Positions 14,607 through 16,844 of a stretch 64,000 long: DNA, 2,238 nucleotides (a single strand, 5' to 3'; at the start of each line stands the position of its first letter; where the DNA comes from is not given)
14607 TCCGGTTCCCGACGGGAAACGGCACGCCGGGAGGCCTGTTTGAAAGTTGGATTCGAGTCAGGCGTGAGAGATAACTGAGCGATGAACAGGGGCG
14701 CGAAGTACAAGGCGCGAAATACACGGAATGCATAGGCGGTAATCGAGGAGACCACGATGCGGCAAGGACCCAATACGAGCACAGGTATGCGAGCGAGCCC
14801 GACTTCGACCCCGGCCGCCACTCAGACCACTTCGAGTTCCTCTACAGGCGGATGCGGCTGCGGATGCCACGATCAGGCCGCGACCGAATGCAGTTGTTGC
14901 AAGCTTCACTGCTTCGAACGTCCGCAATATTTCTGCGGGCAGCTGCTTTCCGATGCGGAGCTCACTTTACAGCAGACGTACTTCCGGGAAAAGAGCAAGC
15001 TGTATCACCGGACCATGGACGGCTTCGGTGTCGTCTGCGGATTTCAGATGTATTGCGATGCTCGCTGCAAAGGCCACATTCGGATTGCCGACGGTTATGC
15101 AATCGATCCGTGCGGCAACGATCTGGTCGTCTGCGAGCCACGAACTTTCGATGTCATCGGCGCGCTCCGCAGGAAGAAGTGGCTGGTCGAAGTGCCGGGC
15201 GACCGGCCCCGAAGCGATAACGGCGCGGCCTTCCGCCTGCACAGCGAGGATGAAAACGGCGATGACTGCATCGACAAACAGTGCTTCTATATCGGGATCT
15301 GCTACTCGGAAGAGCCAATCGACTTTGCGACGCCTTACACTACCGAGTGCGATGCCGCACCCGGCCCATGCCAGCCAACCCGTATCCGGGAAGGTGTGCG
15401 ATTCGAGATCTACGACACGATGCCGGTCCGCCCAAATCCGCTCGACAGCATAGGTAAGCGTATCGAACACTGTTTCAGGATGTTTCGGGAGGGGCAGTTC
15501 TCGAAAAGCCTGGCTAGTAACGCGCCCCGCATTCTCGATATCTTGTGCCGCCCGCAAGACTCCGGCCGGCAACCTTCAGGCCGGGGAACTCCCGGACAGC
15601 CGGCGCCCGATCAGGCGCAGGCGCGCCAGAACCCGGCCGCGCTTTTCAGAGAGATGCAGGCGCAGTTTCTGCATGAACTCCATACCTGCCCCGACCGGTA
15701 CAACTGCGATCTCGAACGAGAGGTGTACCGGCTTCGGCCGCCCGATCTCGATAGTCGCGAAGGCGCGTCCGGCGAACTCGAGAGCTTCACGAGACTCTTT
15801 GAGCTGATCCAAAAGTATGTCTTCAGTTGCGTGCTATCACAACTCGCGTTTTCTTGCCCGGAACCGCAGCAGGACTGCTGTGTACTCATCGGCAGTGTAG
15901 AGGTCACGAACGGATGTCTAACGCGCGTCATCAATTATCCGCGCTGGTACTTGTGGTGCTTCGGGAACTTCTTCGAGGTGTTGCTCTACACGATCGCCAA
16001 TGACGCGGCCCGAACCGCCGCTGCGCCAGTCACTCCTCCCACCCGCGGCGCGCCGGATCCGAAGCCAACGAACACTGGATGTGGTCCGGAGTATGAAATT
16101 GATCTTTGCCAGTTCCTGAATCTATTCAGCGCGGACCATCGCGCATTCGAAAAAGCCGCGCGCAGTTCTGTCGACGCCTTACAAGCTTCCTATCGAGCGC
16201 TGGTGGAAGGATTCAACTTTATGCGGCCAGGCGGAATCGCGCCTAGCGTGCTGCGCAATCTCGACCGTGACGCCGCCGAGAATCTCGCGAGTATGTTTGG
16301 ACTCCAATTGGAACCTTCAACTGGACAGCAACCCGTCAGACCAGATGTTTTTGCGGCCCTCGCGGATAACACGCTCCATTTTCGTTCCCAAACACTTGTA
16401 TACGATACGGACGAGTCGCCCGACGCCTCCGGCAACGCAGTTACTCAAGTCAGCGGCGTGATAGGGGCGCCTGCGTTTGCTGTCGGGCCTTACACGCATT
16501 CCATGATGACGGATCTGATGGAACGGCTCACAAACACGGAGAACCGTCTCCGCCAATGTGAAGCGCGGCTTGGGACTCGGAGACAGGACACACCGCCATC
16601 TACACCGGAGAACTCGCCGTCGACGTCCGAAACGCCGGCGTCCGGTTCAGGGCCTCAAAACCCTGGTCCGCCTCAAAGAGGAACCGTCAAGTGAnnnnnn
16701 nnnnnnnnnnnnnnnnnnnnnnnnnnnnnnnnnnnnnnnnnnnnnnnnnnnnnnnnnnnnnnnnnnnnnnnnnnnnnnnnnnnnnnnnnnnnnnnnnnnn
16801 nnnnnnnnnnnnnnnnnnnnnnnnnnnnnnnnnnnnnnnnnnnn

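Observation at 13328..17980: Three tandem paralogues with a shared N-terminal module and divergent C-termini occupy the tail-fibre position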

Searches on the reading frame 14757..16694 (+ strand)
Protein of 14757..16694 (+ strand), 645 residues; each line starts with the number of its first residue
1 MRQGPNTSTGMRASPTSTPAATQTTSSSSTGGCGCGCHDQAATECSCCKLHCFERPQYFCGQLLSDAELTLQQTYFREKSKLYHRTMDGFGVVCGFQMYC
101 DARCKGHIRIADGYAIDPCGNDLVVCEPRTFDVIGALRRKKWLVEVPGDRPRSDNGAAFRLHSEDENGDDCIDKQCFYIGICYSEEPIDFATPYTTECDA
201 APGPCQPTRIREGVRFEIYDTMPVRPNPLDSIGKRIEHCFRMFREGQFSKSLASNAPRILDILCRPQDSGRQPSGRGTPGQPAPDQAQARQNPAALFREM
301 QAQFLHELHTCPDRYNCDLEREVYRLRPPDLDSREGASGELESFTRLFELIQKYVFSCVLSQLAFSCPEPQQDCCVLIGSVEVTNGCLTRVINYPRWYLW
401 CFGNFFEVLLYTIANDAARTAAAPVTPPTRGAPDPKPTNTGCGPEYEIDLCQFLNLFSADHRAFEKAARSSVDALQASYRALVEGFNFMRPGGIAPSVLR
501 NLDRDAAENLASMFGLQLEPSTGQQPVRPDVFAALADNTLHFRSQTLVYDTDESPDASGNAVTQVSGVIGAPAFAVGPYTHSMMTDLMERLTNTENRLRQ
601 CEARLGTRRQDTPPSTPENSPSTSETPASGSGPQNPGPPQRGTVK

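Call 4: search_protein_families(library=pfam, proteins=[window:14757-16694:+], max_evalue=1)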
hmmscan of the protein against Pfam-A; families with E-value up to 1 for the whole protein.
window:14757-16694:+ (645 aa): 0 families

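Call 11: search_protein_families(library=ncbifam, proteins=[window:14757-16694:+], max_evalue=1)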
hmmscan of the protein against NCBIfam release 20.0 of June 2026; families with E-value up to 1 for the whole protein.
window:14757-16694:+ (645 aa): 1 family
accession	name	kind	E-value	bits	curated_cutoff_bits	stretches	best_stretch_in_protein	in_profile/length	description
NF053767.1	CIS13_fam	equivalog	2.2e-07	30.5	370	1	51-131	2-84/392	CIS13 family contractile injection system protein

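Call 12: search_protein_families(library=phrogs, proteins=[window:14757-16694:+], max_evalue=1)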
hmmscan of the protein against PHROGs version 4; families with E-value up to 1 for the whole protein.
window:14757-16694:+ (645 aa): 0 families

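Call 22: find_homologous_proteins(query=window:14757-16694:+, max_evalue=0.001)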
Query window:14757-16694:+ (645 aa): 342 proteins with E <= 0.001 among 8000 candidates; the best 120 are listed.
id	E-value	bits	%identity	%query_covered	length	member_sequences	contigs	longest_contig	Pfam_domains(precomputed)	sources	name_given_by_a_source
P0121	0.0e+0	1525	100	100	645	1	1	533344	-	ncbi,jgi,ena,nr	ncbi:MAG: hypothetical protein JO340_03660 [Acidobacteriaceae bacterium]|nr:hypothetical protein [Ac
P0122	7.1e-275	932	68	94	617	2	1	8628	-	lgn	-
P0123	3.8e-270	916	65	96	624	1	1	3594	-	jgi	jgi:hypothetical protein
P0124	2.8e-265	900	65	95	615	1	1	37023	-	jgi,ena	jgi:hypothetical protein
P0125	4.7e-264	896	63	98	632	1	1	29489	-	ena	-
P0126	2.8e-263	894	67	91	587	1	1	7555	-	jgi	jgi:hypothetical protein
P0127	4.2e-263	893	64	93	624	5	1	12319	-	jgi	jgi:hypothetical protein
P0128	3.6e-262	890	64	95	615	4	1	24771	-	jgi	-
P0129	8.9e-261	885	65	93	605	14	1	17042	-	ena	-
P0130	6.3e-260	882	63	95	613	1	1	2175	-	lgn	-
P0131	6.0e-259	879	63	97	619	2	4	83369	-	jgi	jgi:hypothetical protein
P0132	2.0e-256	871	65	91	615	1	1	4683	-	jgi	jgi:hypothetical protein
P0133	2.6e-254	864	64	92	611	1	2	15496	-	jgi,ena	-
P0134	7.5e-244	829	62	94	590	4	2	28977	-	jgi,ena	jgi:hypothetical protein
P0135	1.9e-235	802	60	92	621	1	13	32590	-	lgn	-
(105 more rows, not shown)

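Call 35: search_solved_structures(query=A3, max_evalue=10, show_alignments=2)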
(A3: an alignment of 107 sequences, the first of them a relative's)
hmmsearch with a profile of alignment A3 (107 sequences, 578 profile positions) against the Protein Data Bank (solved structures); distinct sequences matched with E-value up to 10: 8.
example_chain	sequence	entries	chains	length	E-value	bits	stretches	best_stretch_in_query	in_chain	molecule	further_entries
3ni0_A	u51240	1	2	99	0.24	13.6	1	492-567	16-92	Bone marrow stromal antigen 2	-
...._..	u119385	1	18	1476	0.68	12.1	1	50-87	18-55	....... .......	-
9wt0_a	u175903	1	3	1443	0.72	12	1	48-88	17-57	PKD domain-containing protein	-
9kmo_A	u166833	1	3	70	1.1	11.5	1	435-496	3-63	Spike protein S2'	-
9b43_A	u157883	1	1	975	1.7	10.8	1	437-561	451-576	MmpL4 protein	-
9u4t_A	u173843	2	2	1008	1.8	10.8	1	437-561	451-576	MmpL4 protein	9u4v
4i6m_C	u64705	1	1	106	4.1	9.6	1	486-571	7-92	Actin-like protein ARP9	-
3u0c_A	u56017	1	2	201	7.1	8.8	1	447-569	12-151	Invasin ipaB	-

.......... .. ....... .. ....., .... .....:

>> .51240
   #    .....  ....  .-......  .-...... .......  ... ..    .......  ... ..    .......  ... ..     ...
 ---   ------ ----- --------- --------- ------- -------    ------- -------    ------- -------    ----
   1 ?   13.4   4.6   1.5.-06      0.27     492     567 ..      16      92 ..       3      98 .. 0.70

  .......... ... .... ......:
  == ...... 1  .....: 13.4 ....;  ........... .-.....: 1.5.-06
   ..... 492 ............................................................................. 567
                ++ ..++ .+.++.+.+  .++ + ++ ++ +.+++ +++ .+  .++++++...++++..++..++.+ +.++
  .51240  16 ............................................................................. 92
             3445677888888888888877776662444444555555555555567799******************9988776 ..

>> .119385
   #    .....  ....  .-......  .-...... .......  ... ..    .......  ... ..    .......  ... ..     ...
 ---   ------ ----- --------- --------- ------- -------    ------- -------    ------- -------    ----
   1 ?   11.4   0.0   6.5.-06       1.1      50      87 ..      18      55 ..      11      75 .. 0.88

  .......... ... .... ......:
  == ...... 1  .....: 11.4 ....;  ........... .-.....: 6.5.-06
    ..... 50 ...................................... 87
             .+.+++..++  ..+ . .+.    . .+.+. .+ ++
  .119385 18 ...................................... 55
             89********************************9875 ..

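Call 50: predict_structure(alignment_id=A3)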
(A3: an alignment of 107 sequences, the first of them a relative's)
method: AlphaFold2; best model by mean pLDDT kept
length: 645 residues; sequences in the alignment: 107
mean_pLDDT: 74.0   pTM: 0.67
mean pLDDT of the five models: 74.0, 73.8, 73.6, 72.8, 71.4
residues with pLDDT >= 90: 209; 70-90: 161; 50-70: 188; < 50: 87
segments of 3 or more residues with pLDDT < 50: 1-47, 398-404, 571-573, 618-620, 622-626, 628-632
pLDDT, mean of each block of 10 residues (from residue 1): 36 39 36 41 48 59 62 69 56 78 88 82 88 96 75 55 53 87 81 56 63 91 77 93 97 96 77 58 56 93 97 88 93 75 95 93 67 79 89 64 58 64 60 65 78 96 94 84 84 94 96 94 74 86 91 78 86 52 80 93 73 50 45 51 50
secondary structure, 60 per line:
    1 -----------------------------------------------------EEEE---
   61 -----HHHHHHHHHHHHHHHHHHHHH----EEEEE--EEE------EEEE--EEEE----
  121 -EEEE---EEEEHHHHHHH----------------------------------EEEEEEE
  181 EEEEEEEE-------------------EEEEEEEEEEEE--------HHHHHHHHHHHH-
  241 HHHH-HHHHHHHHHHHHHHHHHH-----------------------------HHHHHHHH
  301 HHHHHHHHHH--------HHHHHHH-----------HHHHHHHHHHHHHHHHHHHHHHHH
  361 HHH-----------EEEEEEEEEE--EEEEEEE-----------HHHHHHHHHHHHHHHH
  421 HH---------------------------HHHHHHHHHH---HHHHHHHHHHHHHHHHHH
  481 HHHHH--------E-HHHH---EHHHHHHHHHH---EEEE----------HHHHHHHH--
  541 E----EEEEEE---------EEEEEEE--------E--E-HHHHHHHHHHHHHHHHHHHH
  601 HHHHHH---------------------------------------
elements in order: E54-57 H66-86 E91-95 E98-100 E107-110 E113-116 E122-125 E129-132 H133-139 E174-188 E208-219 H228-239 H241-244 H246-263 H293-310 H319-325 H337-363 E375-384 E387-393 H405-422 H450-459 H463-485 H496-499 H504-513 E517-520 H531-538 E546-551 E561-567 H581-606

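Call 53: fold_search(model_id=the predicted structure, library=pdb)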
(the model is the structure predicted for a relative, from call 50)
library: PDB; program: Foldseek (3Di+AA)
matches with E <= 10: 237; with E <= 0.001: 5
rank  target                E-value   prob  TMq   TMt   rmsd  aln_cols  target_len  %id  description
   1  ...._AB               1.6e-04  0.84  0.15  0.14  24.0       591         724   13  Cryo-EM structure of the contractile injection system base plate from Anabaena PCC7120 (released 2022-02-23)
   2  5y0e_C                3.7e-04  0.77  0.10  0.14  20.2       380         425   11  Crystal structure of TssK (released 2018-08-08)
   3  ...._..               4.6e-04  0.54  0.11  0.11  20.9       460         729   14  Cryo-EM structure of the contractile injection system base plate from Anabaena PCC7120 (released 2022-02-23)
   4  6n38_B                7.9e-04  0.89  0.13  0.23  21.5       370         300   12  Structure of the type VI secretion system TssK-TssF-TssG baseplate subcomplex revealed by cryo-electron microscopy - f (released 2018-12-26)
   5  6n38_E                8.8e-04  0.89  0.12  0.23  22.2       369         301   12  Structure of the type VI secretion system TssK-TssF-TssG baseplate subcomplex revealed by cryo-electron microscopy - f (released 2018-12-26)
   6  6n38_A                1.2e-03  0.89  0.13  0.24  21.0       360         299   12  Structure of the type VI secretion system TssK-TssF-TssG baseplate subcomplex revealed by cryo-electron microscopy - f (released 2018-12-26)
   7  5mwn_A                1.3e-03  0.90  0.13  0.23  17.2       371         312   10  Structure of the EAEC T6SS component TssK N-terminal domain in complex with llama nanobodies nbK18 and nbK27 (released 2017-06-28)
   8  5mwn_C                1.4e-03  0.91  0.13  0.24  16.9       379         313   10  Structure of the EAEC T6SS component TssK N-terminal domain in complex with llama nanobodies nbK18 and nbK27 (released 2017-06-28)
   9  5y0e_A                1.5e-03  0.54  0.10  0.14  20.4       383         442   10  Crystal structure of TssK (released 2018-08-08)
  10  5y0e_B                3.7e-03  0.44  0.10  0.14  24.6       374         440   10  Crystal structure of TssK (released 2018-08-08)
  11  5mwn_B                4.1e-03  0.77  0.13  0.23  17.8       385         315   11  Structure of the EAEC T6SS component TssK N-terminal domain in complex with llama nanobodies nbK18 and nbK27 (released 2017-06-28)
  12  6n38_F                4.6e-03  0.72  0.12  0.23  21.6       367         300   12  Structure of the type VI secretion system TssK-TssF-TssG baseplate subcomplex revealed by cryo-electron microscopy - f (released 2018-12-26)
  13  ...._AC               6.1e-03  0.47  0.14  0.13  20.2       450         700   13  Cryo-EM structure of the contractile injection system base plate from Anabaena PCC7120 (released 2022-02-23)
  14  5m30_B                1.6e-02  0.54  0.12  0.17  15.6       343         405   10  Structure of TssK from T6SS EAEC in complex with nanobody nb18 (released 2017-06-21)
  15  6giy_D                1.9e-02  0.41  0.12  0.23  19.0       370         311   12  The baseplate complex from the type VI secretion system (released 2018-10-17)
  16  5m30_A                3.4e-02  0.35  0.12  0.23  18.1       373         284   10  Structure of TssK from T6SS EAEC in complex with nanobody nb18 (released 2017-06-21)
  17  5m30_C                4.4e-02  0.28  0.11  0.21  16.4       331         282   11  Structure of TssK from T6SS EAEC in complex with nanobody nb18 (released 2017-06-21)
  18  6giy_G                4.7e-02  0.23  0.12  0.16  17.9       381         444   11  The baseplate complex from the type VI secretion system (released 2018-10-17)
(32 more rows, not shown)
